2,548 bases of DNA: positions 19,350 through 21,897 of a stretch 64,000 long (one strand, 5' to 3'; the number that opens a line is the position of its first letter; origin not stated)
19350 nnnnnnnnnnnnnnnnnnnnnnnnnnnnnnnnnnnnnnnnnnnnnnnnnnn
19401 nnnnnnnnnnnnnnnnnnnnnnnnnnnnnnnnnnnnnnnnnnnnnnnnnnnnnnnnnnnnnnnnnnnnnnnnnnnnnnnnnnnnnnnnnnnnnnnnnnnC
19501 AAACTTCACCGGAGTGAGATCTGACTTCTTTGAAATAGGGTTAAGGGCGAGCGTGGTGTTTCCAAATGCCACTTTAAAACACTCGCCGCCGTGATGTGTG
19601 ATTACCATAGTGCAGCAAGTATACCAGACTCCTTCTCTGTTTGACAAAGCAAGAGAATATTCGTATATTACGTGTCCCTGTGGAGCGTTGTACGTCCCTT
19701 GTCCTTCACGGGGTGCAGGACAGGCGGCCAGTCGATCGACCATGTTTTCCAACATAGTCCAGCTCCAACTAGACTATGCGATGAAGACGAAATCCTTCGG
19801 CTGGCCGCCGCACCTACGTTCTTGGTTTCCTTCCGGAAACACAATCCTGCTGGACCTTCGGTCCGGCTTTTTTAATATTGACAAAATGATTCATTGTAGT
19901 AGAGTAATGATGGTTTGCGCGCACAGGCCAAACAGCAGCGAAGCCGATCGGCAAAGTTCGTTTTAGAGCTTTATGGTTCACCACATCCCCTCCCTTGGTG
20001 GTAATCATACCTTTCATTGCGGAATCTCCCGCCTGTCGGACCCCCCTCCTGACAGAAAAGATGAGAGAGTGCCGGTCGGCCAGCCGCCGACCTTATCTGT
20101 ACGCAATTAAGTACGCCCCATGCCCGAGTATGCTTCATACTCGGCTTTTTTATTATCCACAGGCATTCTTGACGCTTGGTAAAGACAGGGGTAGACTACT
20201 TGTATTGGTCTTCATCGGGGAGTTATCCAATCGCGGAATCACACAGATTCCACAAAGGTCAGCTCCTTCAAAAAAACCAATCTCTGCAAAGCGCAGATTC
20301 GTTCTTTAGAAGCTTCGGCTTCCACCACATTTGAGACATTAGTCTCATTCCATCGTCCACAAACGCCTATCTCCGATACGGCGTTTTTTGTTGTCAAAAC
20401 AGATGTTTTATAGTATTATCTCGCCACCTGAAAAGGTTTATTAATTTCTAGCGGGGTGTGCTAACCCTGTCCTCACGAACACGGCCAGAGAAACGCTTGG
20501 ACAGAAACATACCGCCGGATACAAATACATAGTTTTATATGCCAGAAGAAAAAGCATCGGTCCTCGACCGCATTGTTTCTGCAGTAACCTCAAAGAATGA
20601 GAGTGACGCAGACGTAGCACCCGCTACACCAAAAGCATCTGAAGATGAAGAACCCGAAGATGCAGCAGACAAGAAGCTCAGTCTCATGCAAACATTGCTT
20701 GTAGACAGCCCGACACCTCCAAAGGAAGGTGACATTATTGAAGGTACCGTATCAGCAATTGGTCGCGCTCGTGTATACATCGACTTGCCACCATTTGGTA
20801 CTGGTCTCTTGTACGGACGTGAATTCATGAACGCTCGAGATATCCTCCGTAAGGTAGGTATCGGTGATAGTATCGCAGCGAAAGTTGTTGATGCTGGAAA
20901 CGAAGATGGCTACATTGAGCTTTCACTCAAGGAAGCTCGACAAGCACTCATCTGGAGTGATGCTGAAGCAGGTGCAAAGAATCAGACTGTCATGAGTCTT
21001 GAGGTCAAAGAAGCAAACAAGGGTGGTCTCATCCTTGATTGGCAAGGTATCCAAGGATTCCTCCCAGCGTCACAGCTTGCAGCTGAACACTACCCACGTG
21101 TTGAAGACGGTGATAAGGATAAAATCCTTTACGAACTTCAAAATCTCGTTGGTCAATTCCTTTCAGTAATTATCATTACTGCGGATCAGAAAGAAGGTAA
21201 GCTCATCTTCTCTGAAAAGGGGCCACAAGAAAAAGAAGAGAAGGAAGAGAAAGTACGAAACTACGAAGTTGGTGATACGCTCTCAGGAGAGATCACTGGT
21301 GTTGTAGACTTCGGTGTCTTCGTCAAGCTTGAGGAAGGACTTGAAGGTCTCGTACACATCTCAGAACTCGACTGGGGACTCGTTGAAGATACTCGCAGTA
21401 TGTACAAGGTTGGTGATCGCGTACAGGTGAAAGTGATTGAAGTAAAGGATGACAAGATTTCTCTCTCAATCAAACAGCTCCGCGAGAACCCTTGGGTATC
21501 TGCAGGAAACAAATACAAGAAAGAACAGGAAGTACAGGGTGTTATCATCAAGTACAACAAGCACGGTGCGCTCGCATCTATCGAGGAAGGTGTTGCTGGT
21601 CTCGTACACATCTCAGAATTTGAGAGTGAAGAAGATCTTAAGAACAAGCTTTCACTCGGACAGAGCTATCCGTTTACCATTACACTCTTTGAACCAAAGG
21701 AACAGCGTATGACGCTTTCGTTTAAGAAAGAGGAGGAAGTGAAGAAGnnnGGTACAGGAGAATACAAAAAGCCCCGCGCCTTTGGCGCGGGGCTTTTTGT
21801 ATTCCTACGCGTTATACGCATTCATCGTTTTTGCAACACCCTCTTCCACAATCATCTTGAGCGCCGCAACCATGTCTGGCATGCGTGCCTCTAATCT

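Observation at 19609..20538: Unusually long (~930-bp) gene-free region upstream of rpsA containing two promoter/terminator-delimited candidate sRNAs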

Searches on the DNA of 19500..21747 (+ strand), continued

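Call 97: search_with_rna_model(model_id=R2, sources=[L001, L002, L003, L004, L005, L006, L007, L008, L009, L010, L011, L012, L013, L014, L015, L016, L017, L018, L019, L020, L021, L022, L023, L024, L025, L026, L027, L028, L029, L030, L031, L032, L033, L034, L035, L036, L037, L038, L039, L040, L041, L042, L043, L044, L045, L046, L047, L048, L049, L050, L051, L052, L053, L054, L055, L056, L057, L058, L059, L060, L061, L062, L063, L064, L065, L066, L067, L068, L069, L070, L071, L072, L073, L074, L075, L076, L077, L078, L079, L080, L085, L089, L092, L094, L098, window], max_evalue=0.01)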
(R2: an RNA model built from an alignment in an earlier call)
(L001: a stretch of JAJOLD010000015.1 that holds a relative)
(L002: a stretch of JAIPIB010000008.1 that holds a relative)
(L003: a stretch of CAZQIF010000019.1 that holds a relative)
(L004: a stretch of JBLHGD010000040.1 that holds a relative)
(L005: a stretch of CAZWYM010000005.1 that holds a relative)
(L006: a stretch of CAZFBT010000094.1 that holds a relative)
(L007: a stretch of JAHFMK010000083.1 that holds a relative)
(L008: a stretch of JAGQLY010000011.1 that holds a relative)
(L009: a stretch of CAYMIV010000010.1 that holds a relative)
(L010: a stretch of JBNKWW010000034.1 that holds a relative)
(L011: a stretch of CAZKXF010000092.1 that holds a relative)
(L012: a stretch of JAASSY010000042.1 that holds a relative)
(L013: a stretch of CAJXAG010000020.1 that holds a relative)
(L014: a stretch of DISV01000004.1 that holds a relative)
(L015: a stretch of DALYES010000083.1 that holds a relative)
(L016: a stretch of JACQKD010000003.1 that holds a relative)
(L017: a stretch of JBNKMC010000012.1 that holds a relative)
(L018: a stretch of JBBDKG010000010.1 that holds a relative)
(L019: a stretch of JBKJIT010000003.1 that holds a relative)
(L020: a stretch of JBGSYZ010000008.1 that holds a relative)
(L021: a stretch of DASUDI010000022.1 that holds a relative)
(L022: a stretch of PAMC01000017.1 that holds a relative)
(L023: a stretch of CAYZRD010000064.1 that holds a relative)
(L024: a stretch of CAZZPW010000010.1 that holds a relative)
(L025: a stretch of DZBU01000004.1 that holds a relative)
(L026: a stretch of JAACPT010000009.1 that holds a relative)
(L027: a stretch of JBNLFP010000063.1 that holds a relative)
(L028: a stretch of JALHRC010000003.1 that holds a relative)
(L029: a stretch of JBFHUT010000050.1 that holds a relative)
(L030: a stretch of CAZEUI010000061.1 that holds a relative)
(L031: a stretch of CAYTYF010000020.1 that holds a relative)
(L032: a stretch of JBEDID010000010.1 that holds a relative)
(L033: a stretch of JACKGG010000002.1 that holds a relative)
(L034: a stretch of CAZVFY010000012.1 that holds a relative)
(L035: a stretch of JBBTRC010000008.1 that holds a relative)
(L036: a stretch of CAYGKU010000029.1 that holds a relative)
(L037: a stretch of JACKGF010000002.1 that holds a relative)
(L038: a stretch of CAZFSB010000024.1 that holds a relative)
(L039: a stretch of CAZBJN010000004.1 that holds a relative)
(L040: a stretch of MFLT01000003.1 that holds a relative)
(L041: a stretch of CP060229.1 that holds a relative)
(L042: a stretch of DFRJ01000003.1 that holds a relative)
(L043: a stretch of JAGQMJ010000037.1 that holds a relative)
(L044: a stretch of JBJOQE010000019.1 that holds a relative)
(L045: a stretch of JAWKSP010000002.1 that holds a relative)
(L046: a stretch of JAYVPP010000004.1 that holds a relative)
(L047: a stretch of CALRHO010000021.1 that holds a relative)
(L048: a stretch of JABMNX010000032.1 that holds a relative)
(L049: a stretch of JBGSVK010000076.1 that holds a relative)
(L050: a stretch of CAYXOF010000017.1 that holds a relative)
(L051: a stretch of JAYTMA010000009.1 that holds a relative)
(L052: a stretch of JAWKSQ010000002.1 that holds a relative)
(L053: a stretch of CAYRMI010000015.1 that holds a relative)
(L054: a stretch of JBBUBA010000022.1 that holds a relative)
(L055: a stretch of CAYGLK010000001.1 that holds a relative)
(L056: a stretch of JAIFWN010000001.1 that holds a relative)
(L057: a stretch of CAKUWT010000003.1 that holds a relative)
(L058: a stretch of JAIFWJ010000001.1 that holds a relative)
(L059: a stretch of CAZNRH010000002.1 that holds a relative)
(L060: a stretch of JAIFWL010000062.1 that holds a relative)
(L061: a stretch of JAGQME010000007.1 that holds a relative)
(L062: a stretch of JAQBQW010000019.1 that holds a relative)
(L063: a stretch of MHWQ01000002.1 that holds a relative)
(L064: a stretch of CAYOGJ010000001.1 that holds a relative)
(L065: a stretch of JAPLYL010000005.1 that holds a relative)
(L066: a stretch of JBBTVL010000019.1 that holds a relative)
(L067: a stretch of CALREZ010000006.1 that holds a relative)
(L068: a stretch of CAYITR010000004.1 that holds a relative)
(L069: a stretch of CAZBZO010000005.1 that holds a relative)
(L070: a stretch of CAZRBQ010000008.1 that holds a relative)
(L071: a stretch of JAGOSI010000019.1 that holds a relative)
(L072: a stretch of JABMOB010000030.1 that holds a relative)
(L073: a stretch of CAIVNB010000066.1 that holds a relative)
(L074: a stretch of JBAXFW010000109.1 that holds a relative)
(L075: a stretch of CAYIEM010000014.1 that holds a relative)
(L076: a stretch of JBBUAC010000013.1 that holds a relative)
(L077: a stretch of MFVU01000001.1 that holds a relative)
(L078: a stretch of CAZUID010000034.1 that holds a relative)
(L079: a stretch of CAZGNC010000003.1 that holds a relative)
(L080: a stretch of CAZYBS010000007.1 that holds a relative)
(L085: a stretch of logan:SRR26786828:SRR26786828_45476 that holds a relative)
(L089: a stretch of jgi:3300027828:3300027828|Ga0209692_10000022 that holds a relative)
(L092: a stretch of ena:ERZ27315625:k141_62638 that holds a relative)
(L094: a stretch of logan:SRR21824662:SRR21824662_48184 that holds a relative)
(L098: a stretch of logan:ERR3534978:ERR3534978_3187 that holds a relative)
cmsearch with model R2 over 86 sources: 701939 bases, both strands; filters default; matches with E-value up to 0.01: 60.
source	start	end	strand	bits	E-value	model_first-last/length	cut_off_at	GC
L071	3836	3957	+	118.5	1.4e-25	1-121/121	no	0.44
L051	3825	3947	+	113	3e-24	1-121/121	no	0.46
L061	3826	3947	+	112.1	5.2e-24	1-121/121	no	0.43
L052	3825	3944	+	111.7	6.4e-24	1-121/121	no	0.48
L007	1365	1487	+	111.4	7.5e-24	1-121/121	no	0.44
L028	2650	2769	+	111.3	8e-24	1-121/121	no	0.5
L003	3882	4002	+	111.2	8.4e-24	1-121/121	no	0.44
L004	1011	1132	+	108.9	3.1e-23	1-121/121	no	0.48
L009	3882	4003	+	107.5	7e-23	1-121/121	no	0.5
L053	1856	1975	+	106.6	1.1e-22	1-121/121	no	0.47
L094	3385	3506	+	105.2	2.5e-22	1-121/121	no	0.52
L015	2707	2827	+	105.2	2.5e-22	1-121/121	no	0.47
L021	3883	4005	+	103.8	5.4e-22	1-121/121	no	0.43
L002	940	1059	+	102.8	9.7e-22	1-121/121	no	0.48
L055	3841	3960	+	102.8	9.7e-22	1-121/121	no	0.46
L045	3808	3973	+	102.4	1.2e-21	1-121/121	no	0.42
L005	3759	3879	+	102.1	1.4e-21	1-121/121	no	0.43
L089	3428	3549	+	100.3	4e-21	1-121/121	no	0.49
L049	2878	2998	+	99.4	6.4e-21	1-121/121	no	0.42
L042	3790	3942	+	98.2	1.3e-20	1-121/121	no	0.4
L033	3828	3981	+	97.9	1.6e-20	1-121/121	no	0.38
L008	1091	1211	+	97.5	2e-20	1-121/121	no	0.5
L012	71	192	+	96.5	3.5e-20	1-121/121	no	0.57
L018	3877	3997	+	95.2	7e-20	1-121/121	no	0.5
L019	3882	4003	+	94.6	1e-19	1-121/121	no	0.44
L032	3818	3979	+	93.7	1.7e-19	1-121/121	no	0.46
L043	3779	3943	+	92.7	2.8e-19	1-121/121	no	0.42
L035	3761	3924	+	92.4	3.5e-19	1-121/121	no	0.51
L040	3908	4029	+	91.2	6.7e-19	1-121/121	no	0.48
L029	3843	3991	+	91.2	6.8e-19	1-121/121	no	0.44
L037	3783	3943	+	91.1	7.3e-19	1-121/121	no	0.47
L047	3840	3961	+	90.5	9.8e-19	1-121/121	no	0.51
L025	3804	3964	+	89.3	2e-18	1-121/121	no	0.48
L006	346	464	+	89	2.4e-18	1-121/121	no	0.52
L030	1702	1861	+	88.8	2.7e-18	1-121/121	no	0.35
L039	3908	4029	+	88.7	2.9e-18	1-121/121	no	0.46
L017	60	214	+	87.9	4.3e-18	1-121/121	no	0.46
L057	3815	3974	+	86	1.3e-17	1-121/121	no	0.43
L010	3823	3979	+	83.8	4.3e-17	1-121/121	no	0.45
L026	3804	3966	+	83.3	5.9e-17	1-121/121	no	0.43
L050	3805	3960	+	81.1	2e-16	1-121/121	no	0.51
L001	3884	4004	+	79.6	4.8e-16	1-121/121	no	0.41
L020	3848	3996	+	79.4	5.4e-16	1-121/121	no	0.5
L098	3347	3499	+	78.3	9.7e-16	1-121/121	no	0.43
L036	3870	3984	+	77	2.1e-15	1-121/121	no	0.42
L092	3396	3542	+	75.5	4.8e-15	1-121/121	no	0.46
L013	3776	3978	+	74.5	8.6e-15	1-121/121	no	0.47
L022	238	366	+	74.4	9e-15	1-121/121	no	0.55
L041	3850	3985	+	69.3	1.6e-13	31-121/121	no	0.49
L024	3838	3975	+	66.7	7.2e-13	1-121/121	no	0.57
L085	3323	3500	+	64.8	2e-12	1-121/121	no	0.43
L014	3841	3964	+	61.9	1e-11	1-121/121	no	0.43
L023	463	585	+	59.2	4.9e-11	1-121/121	no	0.47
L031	3834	3954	+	54.6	6.4e-10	1-121/121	no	0.55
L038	849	1012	+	47.3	4e-08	1-121/121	no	0.47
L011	75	194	+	38.8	5e-06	1-121/121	no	0.56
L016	3882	3997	+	38.5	5.9e-06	1-121/121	no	0.53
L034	3712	3860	+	34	7.6e-05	1-121/121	no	0.56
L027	2949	3059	+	29.9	0.00075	1-121/121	no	0.46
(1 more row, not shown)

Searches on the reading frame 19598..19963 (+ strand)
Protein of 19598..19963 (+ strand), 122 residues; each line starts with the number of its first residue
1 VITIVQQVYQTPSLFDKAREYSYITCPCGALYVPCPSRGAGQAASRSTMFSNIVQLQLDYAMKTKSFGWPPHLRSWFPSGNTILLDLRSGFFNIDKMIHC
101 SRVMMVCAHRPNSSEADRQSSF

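Call 101: search_protein_families(library=pfam, proteins=[window:19598-19963:+], max_evalue=1)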
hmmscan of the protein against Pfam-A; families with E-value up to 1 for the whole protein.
window:19598-19963:+ (122 aa): 1 family
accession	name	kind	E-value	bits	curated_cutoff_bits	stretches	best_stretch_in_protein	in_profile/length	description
PF10893.13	Phage_186_Fil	-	0.088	12.9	25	1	11-38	12-36/56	Bacteriophage 186, Fil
